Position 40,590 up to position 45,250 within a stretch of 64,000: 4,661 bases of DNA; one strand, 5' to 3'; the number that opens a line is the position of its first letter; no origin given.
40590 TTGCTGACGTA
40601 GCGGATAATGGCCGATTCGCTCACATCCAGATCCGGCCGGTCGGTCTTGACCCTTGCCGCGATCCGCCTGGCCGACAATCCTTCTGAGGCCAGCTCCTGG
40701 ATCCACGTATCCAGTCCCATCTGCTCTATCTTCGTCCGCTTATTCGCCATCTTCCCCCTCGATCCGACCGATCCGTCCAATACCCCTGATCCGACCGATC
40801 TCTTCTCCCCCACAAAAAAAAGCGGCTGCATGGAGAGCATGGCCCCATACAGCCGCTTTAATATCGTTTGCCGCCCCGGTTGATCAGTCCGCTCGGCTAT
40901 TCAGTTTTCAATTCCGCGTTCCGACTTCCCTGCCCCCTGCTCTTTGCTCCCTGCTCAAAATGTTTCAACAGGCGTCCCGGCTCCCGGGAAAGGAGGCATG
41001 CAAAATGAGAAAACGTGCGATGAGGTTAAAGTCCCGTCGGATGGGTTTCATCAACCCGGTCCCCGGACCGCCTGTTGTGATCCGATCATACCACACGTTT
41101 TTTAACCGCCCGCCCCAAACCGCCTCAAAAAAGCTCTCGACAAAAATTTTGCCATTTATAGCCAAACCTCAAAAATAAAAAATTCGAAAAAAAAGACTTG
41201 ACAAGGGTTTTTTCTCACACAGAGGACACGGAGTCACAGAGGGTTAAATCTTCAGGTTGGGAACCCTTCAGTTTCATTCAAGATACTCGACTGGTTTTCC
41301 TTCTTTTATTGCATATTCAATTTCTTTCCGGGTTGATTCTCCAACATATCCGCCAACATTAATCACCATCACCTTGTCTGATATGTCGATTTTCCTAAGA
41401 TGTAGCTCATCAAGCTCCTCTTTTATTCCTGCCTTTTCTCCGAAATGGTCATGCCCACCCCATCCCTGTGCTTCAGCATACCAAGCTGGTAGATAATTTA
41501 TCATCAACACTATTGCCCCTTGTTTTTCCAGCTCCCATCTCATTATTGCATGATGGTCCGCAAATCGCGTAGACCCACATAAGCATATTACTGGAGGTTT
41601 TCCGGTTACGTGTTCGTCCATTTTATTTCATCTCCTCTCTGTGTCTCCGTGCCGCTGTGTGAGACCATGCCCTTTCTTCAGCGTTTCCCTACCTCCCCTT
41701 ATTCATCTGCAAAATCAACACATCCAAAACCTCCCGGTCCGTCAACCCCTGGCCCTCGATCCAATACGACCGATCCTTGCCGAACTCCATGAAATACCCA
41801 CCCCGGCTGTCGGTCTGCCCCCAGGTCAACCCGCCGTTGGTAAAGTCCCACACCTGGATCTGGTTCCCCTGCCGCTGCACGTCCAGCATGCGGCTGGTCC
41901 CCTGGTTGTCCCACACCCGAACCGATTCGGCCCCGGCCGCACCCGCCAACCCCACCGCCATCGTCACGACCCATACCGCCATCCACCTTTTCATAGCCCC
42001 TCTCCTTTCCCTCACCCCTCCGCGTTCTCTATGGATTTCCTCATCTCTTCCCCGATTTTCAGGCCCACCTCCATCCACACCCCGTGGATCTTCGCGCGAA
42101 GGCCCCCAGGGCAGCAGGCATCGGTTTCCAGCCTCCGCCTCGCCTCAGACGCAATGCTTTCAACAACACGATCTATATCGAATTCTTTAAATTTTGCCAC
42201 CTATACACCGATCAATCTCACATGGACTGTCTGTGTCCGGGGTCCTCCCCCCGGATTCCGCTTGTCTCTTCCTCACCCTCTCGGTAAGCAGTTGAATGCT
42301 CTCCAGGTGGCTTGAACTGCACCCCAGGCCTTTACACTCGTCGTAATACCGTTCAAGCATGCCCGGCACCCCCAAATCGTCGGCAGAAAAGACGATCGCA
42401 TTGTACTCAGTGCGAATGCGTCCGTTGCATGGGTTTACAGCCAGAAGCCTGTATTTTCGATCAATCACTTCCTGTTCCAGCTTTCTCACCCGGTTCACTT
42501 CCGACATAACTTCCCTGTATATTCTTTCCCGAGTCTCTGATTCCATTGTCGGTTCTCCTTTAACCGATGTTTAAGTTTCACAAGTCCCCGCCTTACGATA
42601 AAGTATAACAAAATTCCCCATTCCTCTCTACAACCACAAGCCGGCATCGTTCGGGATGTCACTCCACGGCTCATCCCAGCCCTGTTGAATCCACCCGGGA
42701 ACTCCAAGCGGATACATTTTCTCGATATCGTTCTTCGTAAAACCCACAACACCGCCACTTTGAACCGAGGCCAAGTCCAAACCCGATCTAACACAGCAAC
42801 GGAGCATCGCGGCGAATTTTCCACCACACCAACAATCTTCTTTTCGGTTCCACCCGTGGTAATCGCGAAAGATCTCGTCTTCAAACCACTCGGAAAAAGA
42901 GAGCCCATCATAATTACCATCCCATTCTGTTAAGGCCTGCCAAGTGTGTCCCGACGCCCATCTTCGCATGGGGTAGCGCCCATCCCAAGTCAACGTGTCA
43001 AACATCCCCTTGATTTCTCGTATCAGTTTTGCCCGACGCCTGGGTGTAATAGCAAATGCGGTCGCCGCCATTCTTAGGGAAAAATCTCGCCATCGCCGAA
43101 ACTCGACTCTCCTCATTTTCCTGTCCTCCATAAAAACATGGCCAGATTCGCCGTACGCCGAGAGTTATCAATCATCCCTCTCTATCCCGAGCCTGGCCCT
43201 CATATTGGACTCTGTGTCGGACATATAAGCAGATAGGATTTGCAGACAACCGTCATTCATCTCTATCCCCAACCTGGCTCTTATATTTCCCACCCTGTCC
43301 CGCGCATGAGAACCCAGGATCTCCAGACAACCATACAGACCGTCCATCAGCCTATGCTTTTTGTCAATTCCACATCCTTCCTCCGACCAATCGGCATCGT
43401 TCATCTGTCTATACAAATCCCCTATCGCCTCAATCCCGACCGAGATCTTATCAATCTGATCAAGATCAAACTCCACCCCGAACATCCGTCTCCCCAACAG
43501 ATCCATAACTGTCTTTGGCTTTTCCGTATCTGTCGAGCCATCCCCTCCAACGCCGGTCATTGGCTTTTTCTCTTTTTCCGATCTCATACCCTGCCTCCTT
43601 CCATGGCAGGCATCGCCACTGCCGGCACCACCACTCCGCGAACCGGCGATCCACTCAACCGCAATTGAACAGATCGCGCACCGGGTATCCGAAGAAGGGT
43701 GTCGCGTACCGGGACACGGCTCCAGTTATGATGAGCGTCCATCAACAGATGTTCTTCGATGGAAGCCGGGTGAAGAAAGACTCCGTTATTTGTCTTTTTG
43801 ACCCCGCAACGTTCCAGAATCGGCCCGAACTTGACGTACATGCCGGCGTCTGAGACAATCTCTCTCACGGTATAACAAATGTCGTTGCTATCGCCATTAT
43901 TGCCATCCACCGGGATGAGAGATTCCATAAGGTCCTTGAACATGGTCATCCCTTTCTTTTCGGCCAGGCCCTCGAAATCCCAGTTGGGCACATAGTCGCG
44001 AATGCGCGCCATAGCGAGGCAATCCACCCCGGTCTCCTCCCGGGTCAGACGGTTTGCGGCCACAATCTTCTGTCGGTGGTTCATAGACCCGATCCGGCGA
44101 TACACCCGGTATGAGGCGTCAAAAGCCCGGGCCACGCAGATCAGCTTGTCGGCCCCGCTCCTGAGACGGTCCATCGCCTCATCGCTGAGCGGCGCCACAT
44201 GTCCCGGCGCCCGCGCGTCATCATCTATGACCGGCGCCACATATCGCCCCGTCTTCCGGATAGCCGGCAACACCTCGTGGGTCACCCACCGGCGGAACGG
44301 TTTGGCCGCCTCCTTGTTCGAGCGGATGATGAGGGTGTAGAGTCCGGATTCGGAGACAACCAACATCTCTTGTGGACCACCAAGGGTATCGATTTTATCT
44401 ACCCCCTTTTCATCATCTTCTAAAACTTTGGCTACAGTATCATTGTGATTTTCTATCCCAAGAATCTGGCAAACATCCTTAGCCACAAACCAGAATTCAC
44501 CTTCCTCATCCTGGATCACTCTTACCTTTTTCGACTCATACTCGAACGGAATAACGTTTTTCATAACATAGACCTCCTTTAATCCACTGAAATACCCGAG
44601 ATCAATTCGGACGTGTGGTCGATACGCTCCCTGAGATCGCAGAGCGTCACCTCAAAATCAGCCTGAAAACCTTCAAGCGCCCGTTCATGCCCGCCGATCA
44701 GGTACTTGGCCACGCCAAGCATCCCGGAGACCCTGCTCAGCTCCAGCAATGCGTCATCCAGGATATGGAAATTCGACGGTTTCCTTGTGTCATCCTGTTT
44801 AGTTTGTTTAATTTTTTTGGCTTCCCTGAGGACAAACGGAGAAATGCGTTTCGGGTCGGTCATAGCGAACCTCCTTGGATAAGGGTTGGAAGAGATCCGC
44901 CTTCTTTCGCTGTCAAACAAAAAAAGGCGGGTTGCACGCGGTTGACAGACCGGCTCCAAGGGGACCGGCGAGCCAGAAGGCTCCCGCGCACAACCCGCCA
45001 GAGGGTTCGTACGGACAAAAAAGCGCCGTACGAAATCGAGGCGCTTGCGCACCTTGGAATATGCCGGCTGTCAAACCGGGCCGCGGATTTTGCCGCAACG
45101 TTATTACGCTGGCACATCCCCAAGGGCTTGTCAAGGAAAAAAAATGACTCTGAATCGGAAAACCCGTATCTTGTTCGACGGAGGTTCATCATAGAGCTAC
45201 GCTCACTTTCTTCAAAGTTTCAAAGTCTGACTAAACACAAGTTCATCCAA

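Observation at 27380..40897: Three-copy switch-like RNA leader in front of every late operon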

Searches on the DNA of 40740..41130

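Call 58: search_rna_families(source=window, start=40740, end=41130, threshold=evalue, max_evalue=10)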
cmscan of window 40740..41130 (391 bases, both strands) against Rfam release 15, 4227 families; matches with E-value up to 10: 7.
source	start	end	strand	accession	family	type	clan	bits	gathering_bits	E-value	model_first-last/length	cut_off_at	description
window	40771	40866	+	RF02059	STnc50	Gene; sRNA;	-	19.3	55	0.96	1-84/84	no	Salmonella enterica sRNA STnc40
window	40818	40859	-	RF04201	MIR7510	Gene; miRNA;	-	19.1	93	0.37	1-79/79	no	MIR7510 microRNA precursor family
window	40820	40858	-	RF04017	mir-4864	Gene; miRNA;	-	15.9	100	2.3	1-81/81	no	mir-4864 microRNA precursor family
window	40811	40868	-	RF03671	MIR3522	Gene; miRNA;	-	15.5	100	3.5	1-89/89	no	MIR3522 microRNA precursor family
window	40822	40854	-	RF03919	mir-1540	Gene; miRNA;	-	14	90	5.8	1-59/59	no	mir-1540 microRNA precursor family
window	41018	41073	-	RF02759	LasI_thermometer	Cis-reg; thermoregulator;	-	13.7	76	7.8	1-110/110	no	LasI 5' UTR ROSE like thermometer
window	41035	41058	-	RF01294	snoU89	Gene; snRNA; snoRNA; HACA-box;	CL00082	9.9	44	1.1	1-270/270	no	Small nucleolar RNA U89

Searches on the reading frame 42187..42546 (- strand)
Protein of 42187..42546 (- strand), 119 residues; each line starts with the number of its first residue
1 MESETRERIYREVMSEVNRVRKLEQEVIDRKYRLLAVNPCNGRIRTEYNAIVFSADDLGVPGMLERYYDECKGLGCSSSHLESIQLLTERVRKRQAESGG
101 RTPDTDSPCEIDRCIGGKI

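Call 12: search_protein_families(library=phrogs, proteins=[window:42187-42546:-])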
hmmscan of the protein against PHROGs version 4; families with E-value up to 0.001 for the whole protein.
window:42187-42546:- (119 aa): 0 families

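Call 27: search_protein_families(library=pfam, proteins=[window:42187-42546:-], max_evalue=0.01)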
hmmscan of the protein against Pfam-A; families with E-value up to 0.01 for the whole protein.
window:42187-42546:- (119 aa): 0 families

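Call 79: find_homologous_proteins(query=window:42187-42546:-, max_evalue=0.001)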
Query window:42187-42546:- (119 aa): 14 proteins with E <= 0.001 among 20 candidates.
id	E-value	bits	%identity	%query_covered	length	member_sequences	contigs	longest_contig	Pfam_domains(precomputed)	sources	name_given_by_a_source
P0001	7.5e-73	260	100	100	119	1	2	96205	-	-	-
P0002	6.5e-30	122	64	79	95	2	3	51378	-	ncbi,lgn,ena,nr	ncbi:MAG: hypothetical protein ISS59_01740 [Desulfobacteraceae bacterium]|nr:hypothetical protein [D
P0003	1.5e-25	108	56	80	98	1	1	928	-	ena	-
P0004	1.8e-25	107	54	78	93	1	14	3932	-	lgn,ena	-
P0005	5.0e-25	106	53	78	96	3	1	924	-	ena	-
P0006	4.4e-24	103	54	80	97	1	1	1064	-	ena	-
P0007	4.8e-24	103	55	76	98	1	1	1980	-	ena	-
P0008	1.0e-23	102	55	80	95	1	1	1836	-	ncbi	-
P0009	2.0e-21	94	53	78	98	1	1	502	-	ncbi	-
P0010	3.0e-21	94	51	79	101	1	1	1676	-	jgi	jgi:hypothetical protein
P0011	4.3e-21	93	55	78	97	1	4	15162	-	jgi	jgi:hypothetical protein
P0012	3.0e-20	90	54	77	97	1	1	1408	-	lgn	-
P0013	3.2e-20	90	48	82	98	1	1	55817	-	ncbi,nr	ncbi:MAG: hypothetical protein GY820_39080 [Gammaproteobacteria bacterium]|nr:hypothetical protein [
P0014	4.8e-17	80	47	78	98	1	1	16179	-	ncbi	-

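Call 80: find_encoding_contigs(protein=P0002, flank=6000, max_places=3)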
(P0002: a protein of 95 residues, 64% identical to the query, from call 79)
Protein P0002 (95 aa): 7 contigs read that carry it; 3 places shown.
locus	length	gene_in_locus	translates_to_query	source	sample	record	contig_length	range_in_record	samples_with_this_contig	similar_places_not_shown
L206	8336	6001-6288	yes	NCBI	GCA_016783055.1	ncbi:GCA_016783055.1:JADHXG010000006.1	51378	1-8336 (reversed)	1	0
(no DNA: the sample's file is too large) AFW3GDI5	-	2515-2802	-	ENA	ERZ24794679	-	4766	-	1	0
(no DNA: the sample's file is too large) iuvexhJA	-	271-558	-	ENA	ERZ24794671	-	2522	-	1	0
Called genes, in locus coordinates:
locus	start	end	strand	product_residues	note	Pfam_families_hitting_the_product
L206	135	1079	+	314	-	PF01058:Oxidored_q6, PF14720:NiFe_hyd_SSU_C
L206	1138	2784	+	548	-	-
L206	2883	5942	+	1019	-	PF03176:MMPL, PF00873:ACR_tran (faint), PF02460:Patched (faint), PF12349:Sterol-sensing, PF03176:MMPL, PF00027:cNMP_binding, PF00990:GGDEF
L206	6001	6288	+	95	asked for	-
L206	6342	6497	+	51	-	PF00990:GGDEF (weak)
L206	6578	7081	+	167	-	PF01750:HycI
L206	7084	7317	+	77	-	PF01455:HupF_HypC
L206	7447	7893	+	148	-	PF02085:Cytochrom_CIII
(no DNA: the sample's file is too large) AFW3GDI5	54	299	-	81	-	-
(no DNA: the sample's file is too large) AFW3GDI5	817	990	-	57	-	-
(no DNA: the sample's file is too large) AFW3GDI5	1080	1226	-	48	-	-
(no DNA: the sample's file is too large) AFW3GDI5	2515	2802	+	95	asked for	-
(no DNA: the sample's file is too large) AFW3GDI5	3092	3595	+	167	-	PF01750:HycI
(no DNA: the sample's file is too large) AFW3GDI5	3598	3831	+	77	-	PF01455:HupF_HypC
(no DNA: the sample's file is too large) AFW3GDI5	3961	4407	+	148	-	PF02085:Cytochrom_CIII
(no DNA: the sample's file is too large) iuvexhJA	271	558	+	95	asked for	-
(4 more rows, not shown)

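Call 81: find_encoding_contigs(protein=P0013, flank=6000, max_places=2)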
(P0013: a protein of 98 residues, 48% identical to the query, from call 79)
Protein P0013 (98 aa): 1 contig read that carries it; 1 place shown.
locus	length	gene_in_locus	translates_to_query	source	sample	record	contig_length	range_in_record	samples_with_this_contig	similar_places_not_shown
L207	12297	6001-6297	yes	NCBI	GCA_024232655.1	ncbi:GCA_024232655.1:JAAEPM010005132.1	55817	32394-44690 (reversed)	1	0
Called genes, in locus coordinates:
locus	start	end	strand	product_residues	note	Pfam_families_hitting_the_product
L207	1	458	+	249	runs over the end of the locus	-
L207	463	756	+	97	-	-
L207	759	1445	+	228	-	PF13392:HNH_3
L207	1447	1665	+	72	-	-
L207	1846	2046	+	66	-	-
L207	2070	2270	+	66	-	-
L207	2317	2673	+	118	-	-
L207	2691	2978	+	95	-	-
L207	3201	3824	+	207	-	-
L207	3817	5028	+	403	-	PF00772:DnaB (weak), PF03796:DnaB_C, PF13481:AAA_25 (weak)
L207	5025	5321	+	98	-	-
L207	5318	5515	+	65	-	PF14354:Lar_restr_allev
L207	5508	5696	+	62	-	PF14354:Lar_restr_allev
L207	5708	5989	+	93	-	-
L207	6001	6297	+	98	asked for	-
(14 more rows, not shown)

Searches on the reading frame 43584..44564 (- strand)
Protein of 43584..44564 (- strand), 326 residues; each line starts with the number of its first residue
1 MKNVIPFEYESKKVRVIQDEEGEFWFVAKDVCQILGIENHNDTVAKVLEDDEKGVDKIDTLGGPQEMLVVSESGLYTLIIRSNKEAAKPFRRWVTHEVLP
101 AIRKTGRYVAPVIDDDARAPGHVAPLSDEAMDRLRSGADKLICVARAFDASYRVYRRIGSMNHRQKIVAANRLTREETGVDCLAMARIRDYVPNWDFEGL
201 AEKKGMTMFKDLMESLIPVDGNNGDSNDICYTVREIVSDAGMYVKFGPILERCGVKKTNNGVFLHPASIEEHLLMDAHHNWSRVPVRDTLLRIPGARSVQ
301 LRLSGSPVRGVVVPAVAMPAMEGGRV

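Call 12: search_protein_families(library=phrogs, proteins=[window:43584-44564:-])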
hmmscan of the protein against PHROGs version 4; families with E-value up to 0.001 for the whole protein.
window:43584-44564:- (326 aa): 12 families
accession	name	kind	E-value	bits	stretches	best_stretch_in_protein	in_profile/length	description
phrog_130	-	transcription regulation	8e-50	171.2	1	1-115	157-271/480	anti-repressor Ant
phrog_2899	-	transcription regulation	2.5e-40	139.8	1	1-116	4-119/263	anti-repressor Ant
phrog_2593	-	transcription regulation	2.3e-35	123.6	1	1-116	19-143/255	anti-repressor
phrog_463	-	transcription regulation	1.4e-34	120.8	1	1-118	2-120/250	anti-repressor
phrog_245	-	transcription regulation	5.3e-32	112.6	1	2-113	39-145/319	anti-repressor Ant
phrog_7940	-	unknown function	2.2e-30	107.1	1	1-110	1-109/252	-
phrog_25722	-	unknown function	2.7e-29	102.9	1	1-116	1-117/150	-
phrog_5060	-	transcription regulation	3e-28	100.4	1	7-109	10-120/224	anti-repressor Ant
phrog_2011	-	transcription regulation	8.7e-27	95.5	1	1-110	1-118/275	anti-repressor Ant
phrog_9976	-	transcription regulation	1.5e-23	84.6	1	8-106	5-102/188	anti-repressor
phrog_2977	-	transcription regulation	7.9e-21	75.4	1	1-85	61-148/150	anti-repressor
phrog_7347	-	unknown function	8e-05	23.9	1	69-114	8-52/78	-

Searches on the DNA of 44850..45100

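Call 59: search_rna_families(source=window, start=44850, end=45100, threshold=gathering, show_alignments=1)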
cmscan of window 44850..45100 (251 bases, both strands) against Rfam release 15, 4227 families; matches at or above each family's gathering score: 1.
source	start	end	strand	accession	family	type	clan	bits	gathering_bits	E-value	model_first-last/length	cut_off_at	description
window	44920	45005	-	RF01695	C4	Gene; antisense;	CL00128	64.3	45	1.4e-12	1-87/87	no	C4 antisense RNA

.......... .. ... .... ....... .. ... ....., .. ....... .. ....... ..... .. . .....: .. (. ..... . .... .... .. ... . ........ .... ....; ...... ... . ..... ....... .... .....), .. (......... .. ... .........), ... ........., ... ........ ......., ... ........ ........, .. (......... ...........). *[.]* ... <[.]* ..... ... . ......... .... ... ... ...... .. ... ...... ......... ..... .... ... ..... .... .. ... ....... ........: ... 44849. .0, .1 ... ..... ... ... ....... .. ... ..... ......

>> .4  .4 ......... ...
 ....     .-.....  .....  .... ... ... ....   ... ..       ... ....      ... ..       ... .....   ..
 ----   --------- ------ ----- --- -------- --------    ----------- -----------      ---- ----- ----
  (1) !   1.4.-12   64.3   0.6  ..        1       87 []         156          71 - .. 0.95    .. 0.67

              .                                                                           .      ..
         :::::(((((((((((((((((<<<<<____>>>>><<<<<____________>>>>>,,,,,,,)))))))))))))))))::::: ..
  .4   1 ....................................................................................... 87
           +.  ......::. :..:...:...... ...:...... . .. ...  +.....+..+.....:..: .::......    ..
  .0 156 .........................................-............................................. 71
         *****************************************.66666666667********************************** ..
